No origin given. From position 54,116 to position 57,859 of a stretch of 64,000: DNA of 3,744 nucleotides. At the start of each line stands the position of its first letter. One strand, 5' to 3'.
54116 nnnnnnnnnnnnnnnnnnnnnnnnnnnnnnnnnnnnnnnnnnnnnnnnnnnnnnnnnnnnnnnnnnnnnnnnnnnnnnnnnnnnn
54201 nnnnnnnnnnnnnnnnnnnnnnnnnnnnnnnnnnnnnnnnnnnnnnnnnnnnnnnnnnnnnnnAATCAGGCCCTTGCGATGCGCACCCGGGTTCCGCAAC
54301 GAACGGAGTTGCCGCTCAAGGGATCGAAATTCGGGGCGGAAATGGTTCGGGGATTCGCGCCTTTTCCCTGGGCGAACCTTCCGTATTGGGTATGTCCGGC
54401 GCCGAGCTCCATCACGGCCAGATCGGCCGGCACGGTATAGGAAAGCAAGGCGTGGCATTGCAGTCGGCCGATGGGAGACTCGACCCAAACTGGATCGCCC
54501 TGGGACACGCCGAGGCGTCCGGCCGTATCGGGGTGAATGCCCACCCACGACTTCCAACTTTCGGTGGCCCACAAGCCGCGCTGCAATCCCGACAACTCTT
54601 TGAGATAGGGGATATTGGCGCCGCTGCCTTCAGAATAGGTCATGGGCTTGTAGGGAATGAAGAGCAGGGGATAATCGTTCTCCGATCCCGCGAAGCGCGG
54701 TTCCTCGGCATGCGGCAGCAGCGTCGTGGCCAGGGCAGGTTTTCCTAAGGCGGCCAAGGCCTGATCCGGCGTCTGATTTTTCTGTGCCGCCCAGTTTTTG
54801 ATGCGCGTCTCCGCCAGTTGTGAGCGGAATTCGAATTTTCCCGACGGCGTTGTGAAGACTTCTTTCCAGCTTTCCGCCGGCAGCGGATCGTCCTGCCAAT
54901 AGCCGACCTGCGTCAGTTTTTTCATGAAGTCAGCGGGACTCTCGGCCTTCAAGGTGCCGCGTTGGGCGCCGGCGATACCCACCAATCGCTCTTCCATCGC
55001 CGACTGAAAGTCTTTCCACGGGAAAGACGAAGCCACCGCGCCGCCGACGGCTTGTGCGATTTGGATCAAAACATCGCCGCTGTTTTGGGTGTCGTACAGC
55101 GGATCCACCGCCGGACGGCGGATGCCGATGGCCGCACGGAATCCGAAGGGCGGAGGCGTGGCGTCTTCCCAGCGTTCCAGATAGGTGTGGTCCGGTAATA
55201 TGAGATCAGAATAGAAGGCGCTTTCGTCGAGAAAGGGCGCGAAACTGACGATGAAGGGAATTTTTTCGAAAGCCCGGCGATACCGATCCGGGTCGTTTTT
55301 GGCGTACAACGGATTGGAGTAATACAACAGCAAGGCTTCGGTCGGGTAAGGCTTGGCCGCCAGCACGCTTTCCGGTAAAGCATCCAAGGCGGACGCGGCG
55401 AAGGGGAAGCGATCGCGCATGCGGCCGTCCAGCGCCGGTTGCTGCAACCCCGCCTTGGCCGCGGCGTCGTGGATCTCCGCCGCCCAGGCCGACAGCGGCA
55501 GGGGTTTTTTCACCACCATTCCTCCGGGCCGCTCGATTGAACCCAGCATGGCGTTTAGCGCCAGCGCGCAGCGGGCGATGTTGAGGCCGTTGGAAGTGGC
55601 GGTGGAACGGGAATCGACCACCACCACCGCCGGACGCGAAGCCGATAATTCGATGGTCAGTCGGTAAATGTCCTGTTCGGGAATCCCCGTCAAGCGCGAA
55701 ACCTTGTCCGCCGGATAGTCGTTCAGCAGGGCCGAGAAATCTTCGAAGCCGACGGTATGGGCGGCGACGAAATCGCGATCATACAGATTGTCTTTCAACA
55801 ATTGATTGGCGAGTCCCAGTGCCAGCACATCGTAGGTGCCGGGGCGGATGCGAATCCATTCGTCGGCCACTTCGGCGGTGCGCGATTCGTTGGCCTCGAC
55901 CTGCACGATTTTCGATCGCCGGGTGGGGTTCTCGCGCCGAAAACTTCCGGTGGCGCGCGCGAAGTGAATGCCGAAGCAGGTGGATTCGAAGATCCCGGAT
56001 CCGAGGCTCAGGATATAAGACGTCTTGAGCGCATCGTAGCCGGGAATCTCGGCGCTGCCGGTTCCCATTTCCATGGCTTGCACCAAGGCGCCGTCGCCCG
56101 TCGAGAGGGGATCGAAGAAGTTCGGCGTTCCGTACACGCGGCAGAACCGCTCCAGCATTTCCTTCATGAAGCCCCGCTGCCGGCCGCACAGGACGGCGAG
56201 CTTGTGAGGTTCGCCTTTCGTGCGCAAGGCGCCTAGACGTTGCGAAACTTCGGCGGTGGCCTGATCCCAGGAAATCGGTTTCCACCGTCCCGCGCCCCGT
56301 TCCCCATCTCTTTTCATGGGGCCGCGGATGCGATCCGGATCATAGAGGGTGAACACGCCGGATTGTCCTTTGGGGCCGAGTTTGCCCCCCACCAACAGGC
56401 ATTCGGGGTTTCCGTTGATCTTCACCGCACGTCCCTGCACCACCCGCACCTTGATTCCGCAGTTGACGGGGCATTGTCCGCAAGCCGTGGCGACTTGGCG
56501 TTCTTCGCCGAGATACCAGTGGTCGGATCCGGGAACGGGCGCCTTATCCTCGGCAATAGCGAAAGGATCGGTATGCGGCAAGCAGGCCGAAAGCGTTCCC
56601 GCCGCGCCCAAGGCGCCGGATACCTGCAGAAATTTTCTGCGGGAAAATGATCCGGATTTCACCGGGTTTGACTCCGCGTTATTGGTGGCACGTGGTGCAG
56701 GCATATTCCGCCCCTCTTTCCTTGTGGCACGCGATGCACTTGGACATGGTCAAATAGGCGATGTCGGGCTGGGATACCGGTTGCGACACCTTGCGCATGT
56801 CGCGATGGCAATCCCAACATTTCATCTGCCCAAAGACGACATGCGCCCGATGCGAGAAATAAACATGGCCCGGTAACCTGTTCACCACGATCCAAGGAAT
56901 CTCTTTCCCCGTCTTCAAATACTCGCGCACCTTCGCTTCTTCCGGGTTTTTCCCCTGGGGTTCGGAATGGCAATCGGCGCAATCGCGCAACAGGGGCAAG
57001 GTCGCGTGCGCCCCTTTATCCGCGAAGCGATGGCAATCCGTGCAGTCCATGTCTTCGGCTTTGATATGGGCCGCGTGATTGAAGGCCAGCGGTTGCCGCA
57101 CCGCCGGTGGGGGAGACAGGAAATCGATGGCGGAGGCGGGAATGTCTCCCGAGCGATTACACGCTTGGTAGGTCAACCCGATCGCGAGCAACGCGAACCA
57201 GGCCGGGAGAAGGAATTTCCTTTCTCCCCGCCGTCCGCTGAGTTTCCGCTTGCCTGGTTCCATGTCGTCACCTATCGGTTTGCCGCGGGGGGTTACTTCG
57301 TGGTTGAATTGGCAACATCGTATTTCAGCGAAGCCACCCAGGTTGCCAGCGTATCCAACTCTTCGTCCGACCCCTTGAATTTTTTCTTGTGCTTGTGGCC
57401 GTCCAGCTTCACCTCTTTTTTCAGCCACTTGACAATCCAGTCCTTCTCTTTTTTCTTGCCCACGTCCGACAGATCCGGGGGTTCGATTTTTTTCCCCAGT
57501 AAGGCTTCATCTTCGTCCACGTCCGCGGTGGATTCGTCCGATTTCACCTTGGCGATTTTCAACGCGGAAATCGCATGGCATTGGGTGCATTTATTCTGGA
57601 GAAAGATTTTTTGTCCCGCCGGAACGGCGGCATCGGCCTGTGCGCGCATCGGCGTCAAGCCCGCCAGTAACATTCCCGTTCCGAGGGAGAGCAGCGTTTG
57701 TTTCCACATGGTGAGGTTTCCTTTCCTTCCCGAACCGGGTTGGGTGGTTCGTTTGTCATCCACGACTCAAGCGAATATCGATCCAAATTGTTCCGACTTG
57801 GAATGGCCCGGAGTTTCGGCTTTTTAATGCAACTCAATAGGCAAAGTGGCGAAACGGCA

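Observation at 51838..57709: ACIII/Qrc-like quinol oxidoreductase module with the ActB-equivalent split into separate Mo and FeS genes, and only one NrfD subunit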

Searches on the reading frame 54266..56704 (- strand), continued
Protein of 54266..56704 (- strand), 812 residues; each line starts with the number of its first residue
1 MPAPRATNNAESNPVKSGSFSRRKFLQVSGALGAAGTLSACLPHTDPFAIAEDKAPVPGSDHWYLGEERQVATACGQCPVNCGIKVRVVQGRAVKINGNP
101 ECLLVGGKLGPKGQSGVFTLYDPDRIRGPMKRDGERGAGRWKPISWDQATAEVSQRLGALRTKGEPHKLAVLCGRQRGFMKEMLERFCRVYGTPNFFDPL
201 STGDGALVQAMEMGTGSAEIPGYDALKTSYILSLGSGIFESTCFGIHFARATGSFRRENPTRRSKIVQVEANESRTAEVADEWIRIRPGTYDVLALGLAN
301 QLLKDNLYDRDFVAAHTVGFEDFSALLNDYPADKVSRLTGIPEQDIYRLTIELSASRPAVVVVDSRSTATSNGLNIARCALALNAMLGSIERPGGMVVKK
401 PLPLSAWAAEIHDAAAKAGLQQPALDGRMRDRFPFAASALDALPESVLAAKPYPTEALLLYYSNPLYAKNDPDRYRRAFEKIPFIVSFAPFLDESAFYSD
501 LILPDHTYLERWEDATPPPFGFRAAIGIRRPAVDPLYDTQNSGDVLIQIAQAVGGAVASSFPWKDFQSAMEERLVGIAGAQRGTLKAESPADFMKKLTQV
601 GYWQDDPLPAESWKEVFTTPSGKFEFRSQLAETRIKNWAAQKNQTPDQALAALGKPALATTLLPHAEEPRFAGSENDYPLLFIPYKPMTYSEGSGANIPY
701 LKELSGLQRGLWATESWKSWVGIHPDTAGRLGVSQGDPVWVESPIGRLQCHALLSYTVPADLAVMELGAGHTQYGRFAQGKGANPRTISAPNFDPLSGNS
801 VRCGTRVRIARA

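Call 42: find_encoding_contigs(protein=P0004, flank=10000, max_places=2)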
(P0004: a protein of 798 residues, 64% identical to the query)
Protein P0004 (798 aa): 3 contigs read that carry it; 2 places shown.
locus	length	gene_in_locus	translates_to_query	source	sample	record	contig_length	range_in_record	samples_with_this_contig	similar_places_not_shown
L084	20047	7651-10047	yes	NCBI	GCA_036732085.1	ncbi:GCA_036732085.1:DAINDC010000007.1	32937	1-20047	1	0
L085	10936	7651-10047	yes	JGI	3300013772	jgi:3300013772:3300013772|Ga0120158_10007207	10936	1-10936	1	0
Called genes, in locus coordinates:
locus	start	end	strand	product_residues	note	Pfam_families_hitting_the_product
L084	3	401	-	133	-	?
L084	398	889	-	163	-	PF25601:AAA_lid_14, PF02954:HTH_8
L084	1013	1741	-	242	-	PF00158:Sigma54_activat, PF14532:Sigma54_activ_2 (weak)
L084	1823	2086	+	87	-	-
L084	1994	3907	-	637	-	PF01578:Cytochrom_C_asm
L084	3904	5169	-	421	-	PF05140:ResB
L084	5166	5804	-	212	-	-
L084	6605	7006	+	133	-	PF00034:Cytochrom_C (weak)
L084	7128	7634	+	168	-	PF02085:Cytochrom_CIII (weak), PF14522:Cytochrome_C7 (weak)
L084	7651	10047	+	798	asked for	PF10518:TAT_signal (weak), PF04879:Molybdop_Fe4S4, PF00384:Molybdopterin, PF01568:Molydop_binding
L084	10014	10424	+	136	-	-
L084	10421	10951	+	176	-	PF13187:Fer4_9 (faint), PF13237:Fer4_10 (weak), PF13247:Fer4_11, PF13534:Fer4_17 (faint), PF00037:Fer4 (weak), PF12797:Fer4_2 (weak), PF13237:Fer4_10 (weak), PF12838:Fer4_7 (weak), +1 more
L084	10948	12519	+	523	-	PF03916:NrfD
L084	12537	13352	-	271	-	PF18912:DZR_2 (weak), PF00156:Pribosyltran (weak)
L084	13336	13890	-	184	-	PF01098:FTSW_RODA_SPOVE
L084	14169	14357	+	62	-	-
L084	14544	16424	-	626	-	PF03717:PBP_dimer, PF00905:Transpeptidase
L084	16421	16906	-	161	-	PF04093:MreD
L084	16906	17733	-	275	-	PF04085:MreC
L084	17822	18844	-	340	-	PF00022:Actin (faint), PF06723:MreB_Mbl, PF00012:HSP70, PF11104:PilM_2 (faint), PF14450:FtsA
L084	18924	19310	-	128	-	-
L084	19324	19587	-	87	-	-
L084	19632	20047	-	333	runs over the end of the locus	-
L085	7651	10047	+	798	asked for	PF10518:TAT_signal (weak), PF04879:Molybdop_Fe4S4, PF00384:Molybdopterin, PF01568:Molydop_binding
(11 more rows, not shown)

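Call 82: find_encoding_contigs(protein=P0002, flank=10000, max_places=1)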
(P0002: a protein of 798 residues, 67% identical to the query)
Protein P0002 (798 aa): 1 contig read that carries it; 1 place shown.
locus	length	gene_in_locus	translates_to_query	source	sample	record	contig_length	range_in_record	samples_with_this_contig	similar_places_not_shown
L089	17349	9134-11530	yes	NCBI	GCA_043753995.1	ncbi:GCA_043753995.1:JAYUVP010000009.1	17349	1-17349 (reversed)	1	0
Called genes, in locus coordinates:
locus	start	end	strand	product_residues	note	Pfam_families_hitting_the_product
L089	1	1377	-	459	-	?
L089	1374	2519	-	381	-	PF05140:ResB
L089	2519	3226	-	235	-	-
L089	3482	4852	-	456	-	PF22113:Mtrc-MtrF_II-IV_dom (faint), PF09699:Paired_CXXCH_1 (faint), PF14522:Cytochrome_C7 (faint), PF14537:Cytochrom_c3_2 (faint), PF22678:Cytochrom_c_NrfB-like (faint)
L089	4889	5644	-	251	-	PF14522:Cytochrome_C7 (faint)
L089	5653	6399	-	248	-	PF02085:Cytochrom_CIII (faint), PF14522:Cytochrome_C7, PF14537:Cytochrom_c3_2 (faint), PF14522:Cytochrome_C7 (weak)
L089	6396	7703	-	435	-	-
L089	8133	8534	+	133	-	PF00034:Cytochrom_C (weak)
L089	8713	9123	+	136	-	PF02085:Cytochrom_CIII (faint), PF14537:Cytochrom_c3_2 (faint), PF14522:Cytochrome_C7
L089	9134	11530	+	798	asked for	PF10518:TAT_signal (weak), PF04879:Molybdop_Fe4S4, PF00384:Molybdopterin, PF01568:Molydop_binding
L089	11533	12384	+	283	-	PF13183:Fer4_8 (faint), PF13534:Fer4_17 (faint), PF14697:Fer4_21 (faint), PF12797:Fer4_2 (weak), PF13237:Fer4_10 (faint), PF13247:Fer4_11, PF12797:Fer4_2 (weak), PF12838:Fer4_7 (weak), +4 more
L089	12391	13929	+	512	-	PF03916:NrfD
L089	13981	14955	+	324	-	PF00158:Sigma54_activat, PF14532:Sigma54_activ_2, PF01078:Mg_chelatase (faint), PF07728:AAA_5 (weak), PF25601:AAA_lid_14, PF02954:HTH_8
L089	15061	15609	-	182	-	PF13305:TetR_C_33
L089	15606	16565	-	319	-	PF02129:Peptidase_S15 (weak), PF00561:Abhydrolase_1, PF12146:Hydrolase_4, PF12697:Abhydrolase_6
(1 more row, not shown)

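Call 83: find_encoding_contigs(protein=P0006, flank=10000, max_places=1)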
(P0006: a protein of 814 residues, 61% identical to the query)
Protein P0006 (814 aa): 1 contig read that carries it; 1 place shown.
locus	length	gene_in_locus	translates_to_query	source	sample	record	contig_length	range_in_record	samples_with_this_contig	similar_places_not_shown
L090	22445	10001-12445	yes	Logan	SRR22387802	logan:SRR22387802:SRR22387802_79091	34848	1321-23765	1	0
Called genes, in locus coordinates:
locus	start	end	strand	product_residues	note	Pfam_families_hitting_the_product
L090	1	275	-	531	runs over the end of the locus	?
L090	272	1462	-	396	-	PF05140:ResB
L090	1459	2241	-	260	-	-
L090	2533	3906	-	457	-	PF22113:Mtrc-MtrF_II-IV_dom (weak), PF09699:Paired_CXXCH_1 (faint), PF13435:Cytochrome_C554 (faint), PF14522:Cytochrome_C7 (faint), PF14537:Cytochrom_c3_2 (faint)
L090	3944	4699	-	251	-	-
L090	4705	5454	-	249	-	PF02085:Cytochrom_CIII (faint), PF14522:Cytochrome_C7 (weak), PF22113:Mtrc-MtrF_II-IV_dom, PF14537:Cytochrom_c3_2 (faint)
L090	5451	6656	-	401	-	-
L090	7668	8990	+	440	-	-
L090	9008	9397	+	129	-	PF00034:Cytochrom_C (weak)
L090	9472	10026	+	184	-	PF02085:Cytochrom_CIII (weak), PF14537:Cytochrom_c3_2 (faint), PF14522:Cytochrome_C7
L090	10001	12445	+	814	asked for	PF04879:Molybdop_Fe4S4, PF00384:Molybdopterin, PF01568:Molydop_binding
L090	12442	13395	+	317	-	PF13183:Fer4_8 (faint), PF12797:Fer4_2 (weak), PF12838:Fer4_7 (weak), PF13187:Fer4_9 (weak), PF13247:Fer4_11, PF00037:Fer4 (weak), PF12797:Fer4_2 (weak), PF12838:Fer4_7 (weak), +5 more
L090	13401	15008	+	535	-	PF03916:NrfD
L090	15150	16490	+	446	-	PF00072:Response_reg (weak), PF00158:Sigma54_activat, PF14532:Sigma54_activ_2, PF25601:AAA_lid_14, PF02954:HTH_8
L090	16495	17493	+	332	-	PF17170:DUF5128 (weak)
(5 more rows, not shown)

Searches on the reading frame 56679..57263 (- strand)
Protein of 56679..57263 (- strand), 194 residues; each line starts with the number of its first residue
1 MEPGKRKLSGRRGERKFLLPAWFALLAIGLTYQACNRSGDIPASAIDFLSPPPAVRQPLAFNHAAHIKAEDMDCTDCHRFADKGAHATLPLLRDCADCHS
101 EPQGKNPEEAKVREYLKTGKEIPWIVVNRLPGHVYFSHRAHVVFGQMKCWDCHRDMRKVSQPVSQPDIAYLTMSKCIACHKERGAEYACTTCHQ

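Call 3: search_protein_families(library=pfam, proteins=[window:56679-57263:-], max_evalue=0.01)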
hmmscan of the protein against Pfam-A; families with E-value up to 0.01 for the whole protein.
window:56679-57263:- (194 aa): 3 families
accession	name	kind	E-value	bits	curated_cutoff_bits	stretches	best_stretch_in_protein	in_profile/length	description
PF14522.11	Cytochrome_C7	-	7.1e-12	45.4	24.8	2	134-194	1-67/67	Cytochrome c7 and related cytochrome c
PF02085.21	Cytochrom_CIII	-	1e-06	29.4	22.9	1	55-109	17-62/101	Class III cytochrome C family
PF14537.11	Cytochrom_c3_2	-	3.7e-06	27.7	25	1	145-194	25-79/79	Cytochrome c3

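Call 4: search_protein_families(library=ncbifam, proteins=[window:56679-57263:-], max_evalue=0.01)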
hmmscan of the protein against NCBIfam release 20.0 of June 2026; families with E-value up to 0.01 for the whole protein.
window:56679-57263:- (194 aa): 6 families
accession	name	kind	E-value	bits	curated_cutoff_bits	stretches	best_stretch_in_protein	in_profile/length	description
NF041781.1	mnquin_red_QrcA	equivalog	1e-32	113.1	180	1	56-194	28-174/174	menaquinone reductase multiheme cytochrome c subunit QrcA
TIGR04257.1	nanowire_3heme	domain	1.3e-09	38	40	1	131-194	10-75/75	c(7)-type cytochrome triheme domain-containing protein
NF045722.1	c3_cytochr_TmcA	equivalog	1.4e-08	34.6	114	1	54-106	39-94/125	acidic tetraheme cytochrome c3 TmcA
NF040968.1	FeS_ExtO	equivalog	0.0002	20.3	200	1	64-113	14-59/416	selenite/tellurite reduction operon b-type cytochrome iron-sulfur cluster-binding subunit ExtO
NF040967.1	cytc_ExtN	equivalog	0.00021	20.2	200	1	64-113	14-59/415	selenite/tellurite reduction operon c-type cytochrome ExtN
NF043011.1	CytC7_Geobact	equivalog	0.0017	18.8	120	0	125-194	24-89/89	cytochrome c7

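Call 24: search_solved_structures(query=window:56679-57263:-, max_evalue=1, show_alignments=2)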
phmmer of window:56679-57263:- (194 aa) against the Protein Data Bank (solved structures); distinct sequences matched with E-value up to 1: 9.
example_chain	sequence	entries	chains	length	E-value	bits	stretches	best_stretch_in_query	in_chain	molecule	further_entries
8k9e_A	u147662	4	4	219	6.3e-23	84.5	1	53-182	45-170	Cytochrome c7-like domain-containing protein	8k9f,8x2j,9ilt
6lod_A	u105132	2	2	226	3.1e-17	65.9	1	60-182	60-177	MULTIHEME_CYTC domain-containing protein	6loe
6f0k_A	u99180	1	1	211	1.1e-15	60.9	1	60-182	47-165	Cytochrome c family protein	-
6btm_A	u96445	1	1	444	2.2e-11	46.8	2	117-183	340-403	Alternative Complex III subunit A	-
3ov0_A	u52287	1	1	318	8.1e-07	31.9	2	57-190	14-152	Cytochrome c family protein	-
3ouq_A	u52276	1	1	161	0.00023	23.9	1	57-191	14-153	Cytochrome c family protein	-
3h34_A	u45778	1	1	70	0.19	14.3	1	131-193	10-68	Cytochrome c7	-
1a2i_A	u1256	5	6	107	0.44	13.1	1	53-82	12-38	CYTOCHROME C3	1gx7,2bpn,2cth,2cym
1ofw_A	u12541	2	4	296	0.61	12.7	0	50-88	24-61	NINE-HEME CYTOCHROME C | NINE HEME CYTOCHROME C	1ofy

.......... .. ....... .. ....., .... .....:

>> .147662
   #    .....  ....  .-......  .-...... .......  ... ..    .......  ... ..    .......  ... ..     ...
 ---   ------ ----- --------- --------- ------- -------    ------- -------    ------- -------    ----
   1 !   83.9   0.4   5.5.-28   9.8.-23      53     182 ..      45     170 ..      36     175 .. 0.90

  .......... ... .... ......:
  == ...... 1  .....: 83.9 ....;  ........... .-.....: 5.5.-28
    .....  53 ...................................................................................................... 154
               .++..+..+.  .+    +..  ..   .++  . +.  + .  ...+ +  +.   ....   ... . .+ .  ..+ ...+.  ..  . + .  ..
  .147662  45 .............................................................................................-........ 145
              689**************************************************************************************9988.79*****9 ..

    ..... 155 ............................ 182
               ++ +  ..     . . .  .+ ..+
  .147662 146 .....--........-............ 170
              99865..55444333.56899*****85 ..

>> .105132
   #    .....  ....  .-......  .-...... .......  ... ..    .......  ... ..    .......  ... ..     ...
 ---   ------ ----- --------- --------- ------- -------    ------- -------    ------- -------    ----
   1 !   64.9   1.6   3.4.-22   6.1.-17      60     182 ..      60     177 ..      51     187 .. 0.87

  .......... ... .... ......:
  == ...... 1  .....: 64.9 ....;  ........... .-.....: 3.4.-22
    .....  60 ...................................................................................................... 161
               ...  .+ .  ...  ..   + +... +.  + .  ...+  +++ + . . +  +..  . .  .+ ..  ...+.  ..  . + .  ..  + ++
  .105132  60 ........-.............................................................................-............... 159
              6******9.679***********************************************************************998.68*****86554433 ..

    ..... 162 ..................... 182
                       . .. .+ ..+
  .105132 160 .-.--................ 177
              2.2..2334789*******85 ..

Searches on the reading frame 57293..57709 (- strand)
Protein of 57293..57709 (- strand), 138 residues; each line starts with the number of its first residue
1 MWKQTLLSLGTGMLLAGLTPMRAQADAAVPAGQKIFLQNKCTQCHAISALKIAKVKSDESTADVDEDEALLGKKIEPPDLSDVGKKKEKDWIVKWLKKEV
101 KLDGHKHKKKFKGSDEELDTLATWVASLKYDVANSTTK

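Call 3: search_protein_families(library=pfam, proteins=[window:57293-57709:-], max_evalue=0.01)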
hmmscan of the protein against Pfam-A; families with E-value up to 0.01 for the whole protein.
window:57293-57709:- (138 aa): 3 families
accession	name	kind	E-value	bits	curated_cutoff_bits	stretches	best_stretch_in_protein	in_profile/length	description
PF00034.26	Cytochrom_C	-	4.1e-07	31.7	21.3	1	31-129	3-90/90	Cytochrome c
PF13442.11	Cytochrome_CBB3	-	0.00021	22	27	1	28-125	2-68/68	Cytochrome C oxidase, cbb3-type, subunit III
PF02433.20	FixO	-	0.0022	18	29.6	1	31-98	52-124/219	Cytochrome C oxidase, mono-heme subunit/FixO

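Call 4: search_protein_families(library=ncbifam, proteins=[window:57293-57709:-], max_evalue=0.01)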
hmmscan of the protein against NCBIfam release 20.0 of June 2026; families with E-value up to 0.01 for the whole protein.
window:57293-57709:- (138 aa): 3 families
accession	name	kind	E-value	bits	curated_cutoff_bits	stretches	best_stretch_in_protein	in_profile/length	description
NF011054.0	PRK14486.1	equivalog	0.00038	20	447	0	20-48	207-233/294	putative bifunctional cbb3-type cytochrome c oxidase subunit II/cytochrome c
NF011055.0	PRK14487.1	subfamily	0.00077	19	218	1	31-98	58-130/212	cbb3-type cytochrome c oxidase subunit II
NF045774.1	cytochro_C551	exception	0.0052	16.7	118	0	77-128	63-109/110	cytochrome c551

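Call 26: search_solved_structures(query=window:57293-57709:-, max_evalue=1, show_alignments=1)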
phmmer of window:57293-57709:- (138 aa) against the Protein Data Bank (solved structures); distinct sequences matched with E-value up to 1: 5.
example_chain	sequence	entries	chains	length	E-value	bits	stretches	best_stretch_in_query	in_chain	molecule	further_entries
2l4d_A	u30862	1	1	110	0.11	15.8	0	77-99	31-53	SCO1/SenC family protein/cytochrome c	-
4xxl_A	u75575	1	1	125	0.26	14.5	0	6-51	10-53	Cytochrome c class I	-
2aiu_A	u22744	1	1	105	0.78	13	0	30-48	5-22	Cytochrome c, testis-specific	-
6kq1_A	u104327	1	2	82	0.91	12.8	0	32-55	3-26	Cytochrome C biogenesis protein CcsA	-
9jm7_A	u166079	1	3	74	0.94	12.7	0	45-108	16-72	LRD-2A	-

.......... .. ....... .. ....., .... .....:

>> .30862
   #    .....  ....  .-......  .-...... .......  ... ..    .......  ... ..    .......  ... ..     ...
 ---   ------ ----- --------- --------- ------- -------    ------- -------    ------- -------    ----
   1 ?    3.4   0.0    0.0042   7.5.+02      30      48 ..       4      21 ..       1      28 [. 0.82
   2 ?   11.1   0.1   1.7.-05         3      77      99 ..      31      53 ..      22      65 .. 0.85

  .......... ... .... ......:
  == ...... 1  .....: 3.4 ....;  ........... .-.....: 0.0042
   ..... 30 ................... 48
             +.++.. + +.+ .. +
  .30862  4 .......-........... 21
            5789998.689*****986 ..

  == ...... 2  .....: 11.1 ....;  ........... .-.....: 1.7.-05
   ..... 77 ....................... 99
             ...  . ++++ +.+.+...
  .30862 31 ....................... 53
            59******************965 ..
